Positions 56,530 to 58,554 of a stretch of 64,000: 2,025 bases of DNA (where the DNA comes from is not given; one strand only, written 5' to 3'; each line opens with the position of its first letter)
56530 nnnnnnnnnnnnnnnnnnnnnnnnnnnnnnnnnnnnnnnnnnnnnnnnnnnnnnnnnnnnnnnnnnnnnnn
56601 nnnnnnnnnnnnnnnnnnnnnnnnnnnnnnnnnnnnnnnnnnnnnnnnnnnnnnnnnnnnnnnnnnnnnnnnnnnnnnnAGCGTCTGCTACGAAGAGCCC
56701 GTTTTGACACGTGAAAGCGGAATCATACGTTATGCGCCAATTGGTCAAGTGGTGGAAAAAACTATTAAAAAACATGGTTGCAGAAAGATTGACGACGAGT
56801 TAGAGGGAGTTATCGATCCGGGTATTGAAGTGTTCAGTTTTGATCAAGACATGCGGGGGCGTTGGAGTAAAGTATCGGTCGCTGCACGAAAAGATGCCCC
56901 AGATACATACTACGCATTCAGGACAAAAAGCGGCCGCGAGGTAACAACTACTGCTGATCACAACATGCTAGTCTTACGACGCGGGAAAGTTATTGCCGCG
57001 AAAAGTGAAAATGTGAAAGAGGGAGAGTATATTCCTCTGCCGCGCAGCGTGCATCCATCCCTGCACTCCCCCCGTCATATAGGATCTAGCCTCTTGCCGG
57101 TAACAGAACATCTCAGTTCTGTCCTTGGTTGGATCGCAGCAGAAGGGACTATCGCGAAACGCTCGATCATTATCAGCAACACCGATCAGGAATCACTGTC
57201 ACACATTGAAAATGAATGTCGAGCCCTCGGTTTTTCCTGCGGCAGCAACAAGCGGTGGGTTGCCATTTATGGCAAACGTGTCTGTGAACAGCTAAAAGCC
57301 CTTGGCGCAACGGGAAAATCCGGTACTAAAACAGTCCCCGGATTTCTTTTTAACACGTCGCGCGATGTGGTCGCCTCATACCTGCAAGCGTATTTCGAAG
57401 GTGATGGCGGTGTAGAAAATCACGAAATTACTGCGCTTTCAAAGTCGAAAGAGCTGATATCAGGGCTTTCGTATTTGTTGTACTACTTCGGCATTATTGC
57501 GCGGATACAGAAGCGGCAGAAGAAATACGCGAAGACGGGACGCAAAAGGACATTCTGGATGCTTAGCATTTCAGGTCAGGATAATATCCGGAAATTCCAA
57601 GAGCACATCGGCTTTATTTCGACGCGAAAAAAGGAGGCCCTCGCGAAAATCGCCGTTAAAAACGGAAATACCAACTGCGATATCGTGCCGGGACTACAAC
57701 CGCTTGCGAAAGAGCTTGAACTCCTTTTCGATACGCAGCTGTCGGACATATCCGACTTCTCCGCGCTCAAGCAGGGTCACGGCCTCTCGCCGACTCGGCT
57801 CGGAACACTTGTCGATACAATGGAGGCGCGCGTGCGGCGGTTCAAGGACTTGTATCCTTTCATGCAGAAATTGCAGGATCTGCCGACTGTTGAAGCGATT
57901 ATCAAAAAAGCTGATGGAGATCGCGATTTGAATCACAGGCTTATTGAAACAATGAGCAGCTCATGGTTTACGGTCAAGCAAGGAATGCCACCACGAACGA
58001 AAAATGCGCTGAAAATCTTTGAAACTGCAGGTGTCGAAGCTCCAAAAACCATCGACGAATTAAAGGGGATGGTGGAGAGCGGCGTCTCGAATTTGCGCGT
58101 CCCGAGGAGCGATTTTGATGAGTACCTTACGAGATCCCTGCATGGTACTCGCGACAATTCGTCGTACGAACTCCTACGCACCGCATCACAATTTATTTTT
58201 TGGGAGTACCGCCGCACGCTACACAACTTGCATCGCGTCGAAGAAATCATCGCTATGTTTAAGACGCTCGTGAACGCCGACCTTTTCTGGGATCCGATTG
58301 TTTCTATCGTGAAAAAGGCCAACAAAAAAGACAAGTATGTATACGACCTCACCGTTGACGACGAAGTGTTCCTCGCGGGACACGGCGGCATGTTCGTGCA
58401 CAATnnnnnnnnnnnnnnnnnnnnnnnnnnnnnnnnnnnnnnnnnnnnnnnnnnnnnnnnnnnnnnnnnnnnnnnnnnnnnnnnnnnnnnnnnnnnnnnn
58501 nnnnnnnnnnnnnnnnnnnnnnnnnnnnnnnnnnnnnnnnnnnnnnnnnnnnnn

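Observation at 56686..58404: Large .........-containing intein inserted exactly at the P-loop (GAGKS|C) of a VirB4-like type IV secretion ATPase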

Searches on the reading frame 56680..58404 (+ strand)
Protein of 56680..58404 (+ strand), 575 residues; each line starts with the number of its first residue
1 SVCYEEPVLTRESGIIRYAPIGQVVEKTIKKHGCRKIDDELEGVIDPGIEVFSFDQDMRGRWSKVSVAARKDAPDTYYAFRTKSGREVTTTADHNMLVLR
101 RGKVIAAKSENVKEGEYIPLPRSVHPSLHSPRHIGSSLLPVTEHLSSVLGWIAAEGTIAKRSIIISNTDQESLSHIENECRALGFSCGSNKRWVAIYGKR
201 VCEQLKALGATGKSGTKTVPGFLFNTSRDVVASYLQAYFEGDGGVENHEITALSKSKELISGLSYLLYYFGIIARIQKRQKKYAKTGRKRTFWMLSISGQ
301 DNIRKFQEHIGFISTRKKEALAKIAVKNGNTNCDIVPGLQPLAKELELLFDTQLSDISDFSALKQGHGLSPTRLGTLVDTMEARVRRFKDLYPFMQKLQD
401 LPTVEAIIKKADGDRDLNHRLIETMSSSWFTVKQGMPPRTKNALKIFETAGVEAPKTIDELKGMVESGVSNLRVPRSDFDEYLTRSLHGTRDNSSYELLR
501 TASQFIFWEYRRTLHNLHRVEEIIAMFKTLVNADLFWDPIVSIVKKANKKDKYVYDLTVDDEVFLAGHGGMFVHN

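Call 4: search_protein_families(library=pfam, proteins=[window:56686-58404:+], max_evalue=1)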
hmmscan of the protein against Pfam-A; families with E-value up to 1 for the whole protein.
window:56686-58404:+ (573 aa): 2 families
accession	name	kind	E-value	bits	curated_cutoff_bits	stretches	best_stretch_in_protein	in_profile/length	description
PF14528.11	LAGLIDADG_3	-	1.6e-18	67.1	22.5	1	227-309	1-82/82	LAGLIDADG-like domain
PF14890.11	Intein_splicing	-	1.3e-17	64.4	35.8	1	44-573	18-155/155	Intein splicing domain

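Call 5: search_protein_families(library=ncbifam, proteins=[window:56686-58404:+], max_evalue=1)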
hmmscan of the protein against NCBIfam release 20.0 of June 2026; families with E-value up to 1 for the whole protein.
window:56686-58404:+ (573 aa): 15 families
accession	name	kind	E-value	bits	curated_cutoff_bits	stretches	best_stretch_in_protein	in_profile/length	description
NF011491.0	PRK14898.1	equivalog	3.8e-40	137.7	783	3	140-328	242-427/860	DNA-directed RNA polymerase subunit A''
NF005852.0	PRK07773.1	equivalog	9.9e-24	83.7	780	2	46-336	424-726/886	replicative DNA helicase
NF003157.0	PRK04132.1-2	equivalog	1.5e-23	82.7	1103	1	47-334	86-366/864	replication factor C small subunit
NF003159.0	PRK04132.1-4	equivalog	2.6e-20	72.1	999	1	46-332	95-353/852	replication factor C small subunit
NF011418.0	PRK14845.1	equivalog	9.6e-20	70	756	1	79-357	97-343/1049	translation initiation factor IF-2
NF045703.1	rSAM_Tes_intein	exception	4.8e-15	54.4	1700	2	135-303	363-540/1040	tetraether lipid synthase Tes, intein-containing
NF011303.0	PRK14715.1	equivalog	6.4e-14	50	1585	2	144-318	1121-1318/1627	DNA-directed DNA polymerase II large subunit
NF006207.0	PRK08332.1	equivalog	2.3e-13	48.3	2400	1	78-325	951-1204/1684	vitamin B12-dependent ribonucleotide reductase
NF011287.0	PRK14698.1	equivalog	1.6e-12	46.3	1238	1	97-304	351-557/1017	V-type ATP synthase subunit A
TIGR01445.1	intein_Nterm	domain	1.7e-11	44.9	24.5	1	2-96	4-83/83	intein N-terminal splicing region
NF038098.1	GyrA_w_intein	exception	2.4e-09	35.7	1850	1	76-339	175-445/1232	intein-containing DNA gyrase subunit A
NF003158.0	PRK04132.1-3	equivalog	1.1e-08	32.7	1750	2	46-121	97-172/1437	replication factor C small subunit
NF038162.1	RtcB_rel_intein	exception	2.5e-08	32.4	1150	2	252-325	391-459/961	intein-containing RtcB family protein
NF011302.0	PRK14714.1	equivalog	1.4e-07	29.5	1791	1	43-123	977-1057/1350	DNA-directed DNA polymerase II large subunit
TIGR01443.1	intein_Cterm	domain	0.015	15.6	15.6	1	551-573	1-23/24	intein C-terminal splicing region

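Call 23: search_solved_structures(query=window:56680-58404:+, max_evalue=0.01, show_alignments=2)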
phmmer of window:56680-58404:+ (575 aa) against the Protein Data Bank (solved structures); distinct sequences matched with E-value up to 0.01: 12.
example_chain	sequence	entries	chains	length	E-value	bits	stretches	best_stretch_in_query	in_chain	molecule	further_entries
2cw7_A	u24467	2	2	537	1.2e-18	70.3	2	5-125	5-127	Endonuclease PI-PkoII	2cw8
5o9j_A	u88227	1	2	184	1.3e-12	50.4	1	2-124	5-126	Transcription initiation factor IIB,Transcription initiation factor IIB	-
5o9i_A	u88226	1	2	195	1.9e-12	49.8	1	2-131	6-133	Transcription initiation factor IIB,Transcription initiation factor IIB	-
6rpq_A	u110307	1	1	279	9.8e-11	44.1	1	17-126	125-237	Ubiquitin-like protein SMT3,1108aa long hypothetical cell division control protein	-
7qsu_A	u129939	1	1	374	1.5e-10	43.6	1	102-306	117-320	V-ATPase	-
7qss_A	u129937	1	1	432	2.5e-10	42.8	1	102-306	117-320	V-type ATP synthase alpha chain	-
6rpp_A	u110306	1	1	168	2.3e-09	39.6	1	19-118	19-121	Cell division control protein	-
2jmz_A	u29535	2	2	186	2.2e-07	33.1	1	2-123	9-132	Hypothetical protein MJ0781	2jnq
7qst_A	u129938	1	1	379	5.1e-07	31.9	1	8-291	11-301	V-type ATP synthase subunit A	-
6frh_A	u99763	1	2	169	0.0081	18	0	528-560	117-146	Replicative DNA helicase,Replicative DNA helicase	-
6frg_A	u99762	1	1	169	0.0086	17.9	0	528-560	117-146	Replicative DNA helicase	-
2lcj_A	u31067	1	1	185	0.0092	17.8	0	63-119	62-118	Pab polC intein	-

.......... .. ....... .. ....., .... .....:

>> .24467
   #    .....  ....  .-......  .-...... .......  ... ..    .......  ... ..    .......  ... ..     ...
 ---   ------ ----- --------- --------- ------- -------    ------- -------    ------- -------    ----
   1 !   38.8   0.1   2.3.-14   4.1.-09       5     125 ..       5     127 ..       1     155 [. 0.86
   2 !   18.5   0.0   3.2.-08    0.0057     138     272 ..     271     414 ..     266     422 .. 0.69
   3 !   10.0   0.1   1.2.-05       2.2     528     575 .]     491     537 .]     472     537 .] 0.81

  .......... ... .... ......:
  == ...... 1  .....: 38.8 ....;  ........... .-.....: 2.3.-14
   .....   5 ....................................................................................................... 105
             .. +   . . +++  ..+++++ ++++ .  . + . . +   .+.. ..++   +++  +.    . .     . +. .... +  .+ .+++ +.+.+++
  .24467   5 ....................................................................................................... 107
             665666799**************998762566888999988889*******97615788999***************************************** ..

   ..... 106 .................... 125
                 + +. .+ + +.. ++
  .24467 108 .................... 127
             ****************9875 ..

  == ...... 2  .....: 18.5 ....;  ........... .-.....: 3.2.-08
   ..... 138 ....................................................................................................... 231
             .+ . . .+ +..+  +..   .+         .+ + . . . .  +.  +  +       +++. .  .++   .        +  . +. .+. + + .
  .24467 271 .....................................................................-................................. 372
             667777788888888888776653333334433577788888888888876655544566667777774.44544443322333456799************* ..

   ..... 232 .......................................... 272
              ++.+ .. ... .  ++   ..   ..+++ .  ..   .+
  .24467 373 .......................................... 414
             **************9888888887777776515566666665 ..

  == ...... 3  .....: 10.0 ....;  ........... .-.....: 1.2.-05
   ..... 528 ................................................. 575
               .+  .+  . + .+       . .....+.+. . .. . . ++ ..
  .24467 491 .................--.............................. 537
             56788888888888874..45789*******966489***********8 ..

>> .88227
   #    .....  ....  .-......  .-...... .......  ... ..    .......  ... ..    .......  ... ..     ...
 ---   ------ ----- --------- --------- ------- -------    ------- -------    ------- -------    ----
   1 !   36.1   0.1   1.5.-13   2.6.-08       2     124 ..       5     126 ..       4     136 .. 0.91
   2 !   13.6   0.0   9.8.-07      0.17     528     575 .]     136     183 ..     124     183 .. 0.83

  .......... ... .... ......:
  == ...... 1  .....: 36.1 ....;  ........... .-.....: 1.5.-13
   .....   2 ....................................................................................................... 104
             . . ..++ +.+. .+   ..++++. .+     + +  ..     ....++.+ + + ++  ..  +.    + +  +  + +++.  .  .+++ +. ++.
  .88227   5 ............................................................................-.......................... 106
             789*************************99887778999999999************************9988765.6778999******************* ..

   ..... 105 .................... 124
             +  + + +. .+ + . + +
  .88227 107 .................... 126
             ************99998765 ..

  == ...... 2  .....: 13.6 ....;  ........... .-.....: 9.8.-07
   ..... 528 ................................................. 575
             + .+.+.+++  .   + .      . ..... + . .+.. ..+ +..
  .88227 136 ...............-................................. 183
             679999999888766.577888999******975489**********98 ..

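Call 31: predict_structure(alignment_id=A2)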
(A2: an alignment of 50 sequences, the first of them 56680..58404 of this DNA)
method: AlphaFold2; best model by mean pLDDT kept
length: 575 residues; sequences in the alignment: 50
mean_pLDDT: 91.9   pTM: 0.85
mean pLDDT of the five models: 91.9, 91.8, 91.3, 90.6, 89.6
residues with pLDDT >= 90: 460; 70-90: 102; 50-70: 13; < 50: 0
segments of 3 or more residues with pLDDT < 50: none
pLDDT, mean of each block of 10 residues (from residue 1): 91 92 96 93 95 94 96 95 95 91 92 95 85 73 96 93 95 97 95 94 89 89 93 98 94 96 96 94 86 94 95 97 84 82 95 92 92 95 96 94 92 93 91 89 93 90 91 80 76 79 92 95 96 94 94 93 93 90
secondary structure, 60 per line:
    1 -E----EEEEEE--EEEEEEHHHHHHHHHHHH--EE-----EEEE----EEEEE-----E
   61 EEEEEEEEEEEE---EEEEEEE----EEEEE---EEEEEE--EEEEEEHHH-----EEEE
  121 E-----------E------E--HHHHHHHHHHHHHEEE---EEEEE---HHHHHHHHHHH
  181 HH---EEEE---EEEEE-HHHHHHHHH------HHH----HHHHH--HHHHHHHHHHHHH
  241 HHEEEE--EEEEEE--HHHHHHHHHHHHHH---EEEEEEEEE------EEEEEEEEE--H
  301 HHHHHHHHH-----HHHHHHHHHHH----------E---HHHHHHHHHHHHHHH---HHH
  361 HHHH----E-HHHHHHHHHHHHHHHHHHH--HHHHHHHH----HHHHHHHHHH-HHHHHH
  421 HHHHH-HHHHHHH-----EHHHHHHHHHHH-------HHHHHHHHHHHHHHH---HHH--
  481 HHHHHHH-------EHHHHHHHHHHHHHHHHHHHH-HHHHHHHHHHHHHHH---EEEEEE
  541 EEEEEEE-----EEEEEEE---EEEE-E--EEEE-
elements in order: E7-12 E15-20 H21-32 E42-45 E50-54 E60-72 E76-82 E87-91 E95-100 E103-108 E117-121 H143-155 E156-158 E162-166 H170-182 E186-189 E193-197 H199-207 H221-225 H228-242 E243-246 E249-254 H257-270 E274-282 E289-297 H300-309 H315-325 H340-354 H358-364 H371-389 H392-399 H404-413 H415-425 H427-433 H440-450 H458-472 H481-487 H496-515 H517-531 E535-547 E553-559 E563-566 E571-574

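Call 34: fold_search(model_id=the predicted structure, library=pdb)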
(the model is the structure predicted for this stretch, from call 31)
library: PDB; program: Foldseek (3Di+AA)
matches with E <= 10: 389; with E <= 0.001: 68
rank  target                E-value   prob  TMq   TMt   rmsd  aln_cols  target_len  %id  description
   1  7qss                  2.0e-22  1.00  0.58  0.76  12.0       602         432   15  Crystal structure of homing endonuclease-associated TliVMA intein (C1A) (released 2022-03-30)
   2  2cw7                  5.8e-22  1.00  0.57  0.61   8.7       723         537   15  Crystal structure of intein homing endonuclease II (released 2006-04-18)
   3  1dq3                  4.6e-20  1.00  0.52  0.63  15.1       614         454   16  CRYSTAL STRUCTURE OF AN ARCHAEAL INTEIN-ENCODED HOMING ENDONUCLEASE PI-PFUI (released 2000-07-05)
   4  7qsu                  9.6e-20  1.00  0.52  0.80  11.0       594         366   14  Crystal structure of homing endonuclease-associated TliVMA intein (C1A, d333-339) (released 2022-03-30)
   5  7qst                  2.2e-15  1.00  0.50  0.76  11.1       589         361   15  Crystal structure of homing endonuclease-associated PhoVMA intein (C1A) (released 2022-03-30)
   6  1ef0_A                6.3e-09  1.00  0.35  0.45   8.8       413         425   14  CRYSTAL STRUCTURE OF PI-SCEI MINIPRECURSOR (released 2000-06-07)
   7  1lws_A                1.5e-08  1.00  0.34  0.43   7.4       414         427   12  Crystal structure of the intein homing endonuclease PI-SceI bound to its recognition sequence (released 2002-09-27)
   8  1vde_B                1.6e-08  1.00  0.32  0.41   8.7       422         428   12  PI-SCEI, A HOMING ENDONUCLEASE WITH PROTEIN SPLICING ACTIVITY (released 1998-04-08)
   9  5o9i_A                5.3e-08  1.00  0.20  0.65   1.6       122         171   24  Crystal structure of transcription factor IIB Mvu mini-intein (released 2017-11-01)
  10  5o9i_B                9.1e-08  1.00  0.20  0.64   1.7       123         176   24  Crystal structure of transcription factor IIB Mvu mini-intein (released 2017-11-01)
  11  1dfa                  1.3e-07  1.00  0.34  0.45   8.0       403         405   14  CRYSTAL STRUCTURE OF PI-SCEI IN C2 SPACE GROUP (released 1999-12-08)
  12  1lwt_A                1.3e-07  1.00  0.34  0.42   7.4       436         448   13  Crystal structure of the intein homing endonuclease PI-SceI bound to its substrate DNA (Ca2+ free) (released 2002-09-27)
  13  1vde_A                1.4e-07  1.00  0.33  0.41   9.5       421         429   12  PI-SCEI, A HOMING ENDONUCLEASE WITH PROTEIN SPLICING ACTIVITY (released 1998-04-08)
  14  1um2_A                1.6e-07  1.00  0.35  0.46   6.5       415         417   13  Crystal Structure of the Vma1-Derived Endonuclease with the Ligated Extein Segment (released 2004-09-22)
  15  5o9j_A                1.7e-07  1.00  0.18  0.50   3.9       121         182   25  Crystal structure of transcription factor IIB Mja mini-intein (released 2017-11-01)
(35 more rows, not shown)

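Call 61: find_related_loci(query=A2, collection=genome_contigs, flank=2500)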
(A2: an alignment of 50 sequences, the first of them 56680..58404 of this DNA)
Query A2 (575 aa) in genome_contigs; peptide patterns used: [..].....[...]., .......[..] (x = any residue, [..] = any of these).
600 stretches matched a pattern (row limit reached: there are more); 19 encode a relative of the query (tblastn E <= 1e-3); 19 distinct loci.
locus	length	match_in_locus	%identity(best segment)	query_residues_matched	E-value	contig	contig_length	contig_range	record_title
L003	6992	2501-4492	55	1-575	1e-162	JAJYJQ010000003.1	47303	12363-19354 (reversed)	MAG: bacterium isolate DBS2-1.bin164 NODE_1236_length_47303_cov_1.752734, whole genome shotgun sequence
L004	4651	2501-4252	40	5-575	5e-135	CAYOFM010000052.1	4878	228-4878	MAG TPA_asm: uncultured Candidatus Saccharibacteria bacterium isolate SRP104257_co1_411 genome assembly, contig: NODE_18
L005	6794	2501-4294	39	7-575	3e-130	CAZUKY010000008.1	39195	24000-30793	MAG TPA_asm: uncultured Gammaproteobacteria bacterium isolate SRP093185_co1_86 genome assembly, contig: NODE_446_length_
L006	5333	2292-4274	35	1-575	5e-114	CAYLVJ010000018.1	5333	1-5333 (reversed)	MAG TPA_asm: uncultured Candidatus Saccharibacteria bacterium isolate SRP141376_co2_225 genome assembly, contig: NODE_25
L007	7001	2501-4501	45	1-575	6e-106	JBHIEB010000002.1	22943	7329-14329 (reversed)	MAG: Candidatus Paceibacterales bacterium isolate b3.sp2_bin.52 NODE_548_length_22943_cov_6.132384, whole genome shotgun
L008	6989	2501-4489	39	1-575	1e-96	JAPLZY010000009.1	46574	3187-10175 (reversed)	MAG: Candidatus Zambryskiibacteriota bacterium isolate LacPavin_0818_WC40_MAG_41_17 LacPavin_0818_WC40_scaffold_919861,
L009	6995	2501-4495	40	1-575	3e-95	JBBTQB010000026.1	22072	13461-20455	MAG: Patescibacteria group bacterium isolate H51-bin038_1 H51_bin038_1_000000000026, whole genome shotgun sequence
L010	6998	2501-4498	40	1-575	2e-94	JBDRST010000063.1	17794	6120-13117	MAG: bacterium isolate MEGAHIT-group-3.28 k141_853810, whole genome shotgun sequence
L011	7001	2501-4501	39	1-575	1e-90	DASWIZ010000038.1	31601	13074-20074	MAG TPA_asm: Candidatus Paceibacterota bacterium isolate SMAG_U2882 k141_2521710, whole genome shotgun sequence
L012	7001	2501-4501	39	1-575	1e-89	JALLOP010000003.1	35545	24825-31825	Patescibacteria group bacterium AH-259-L07 AH-259-L07_NODE_3, whole genome shotgun sequence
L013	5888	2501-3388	34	82-344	2e-29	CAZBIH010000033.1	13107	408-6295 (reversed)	MAG TPA_asm: uncultured Planctomycetia bacterium isolate ERP125453_co2_192 genome assembly, contig: NODE_1887_length_131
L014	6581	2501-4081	35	1-575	6e-28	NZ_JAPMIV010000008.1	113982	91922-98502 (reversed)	Deinococcus arenicola strain ZS9-10 scaffold8, whole genome shotgun sequence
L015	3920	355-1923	32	1-575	1e-26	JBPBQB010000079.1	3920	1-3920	MAG: Janthinobacterium lividum isolate 3300051445_30 3300051445_30_Ga0502434_00283777, whole genome shotgun sequence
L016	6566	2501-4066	36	1-575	7e-26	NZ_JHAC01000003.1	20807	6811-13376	Deinococcus phoenicis strain 1P10ME CR5801000003, whole genome shotgun sequence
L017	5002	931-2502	30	6-575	2e-23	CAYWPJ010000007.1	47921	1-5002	MAG TPA_asm: uncultured Methanosarcinales archaeon isolate binchicken_co266_71 genome assembly, contig: NODE_1436_length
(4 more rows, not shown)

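Call 63: search_protein_families(library=pfam, proteins=[L014:2210-5971:+], max_evalue=0.001)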
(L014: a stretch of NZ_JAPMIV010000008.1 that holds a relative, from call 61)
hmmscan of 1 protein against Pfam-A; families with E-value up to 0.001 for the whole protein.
L014:2210-5971:+ (1253 aa): 8 families
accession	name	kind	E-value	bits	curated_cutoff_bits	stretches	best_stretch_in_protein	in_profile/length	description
PF17757.6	UvrB_inter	-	3.3e-29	101.3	22.9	1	739-827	2-91/91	UvrB interaction domain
PF12344.14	UvrB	-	5.1e-20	71.5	27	1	1129-1170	1-42/43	Ultra-violet resistance protein B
PF00271.37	Helicase_C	-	4.8e-19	69.1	23.5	1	1016-1122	10-109/110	Helicase conserved C-terminal domain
PF14528.11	LAGLIDADG_3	-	3.2e-14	53.4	22.5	1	409-490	1-82/82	LAGLIDADG-like domain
PF02151.25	UVR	-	8e-10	38.6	21.5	1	1198-1230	3-35/36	UvrB/uvrC motif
PF14890.11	Intein_splicing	-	3.5e-09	37.1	35.8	1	152-624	24-155/155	Intein splicing domain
PF13560.12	HTH_31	-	1.2e-08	35.6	27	1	521-576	3-59/64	Helix-turn-helix domain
PF01381.28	HTH_3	-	8e-08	32.6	23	1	526-573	3-50/55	Helix-turn-helix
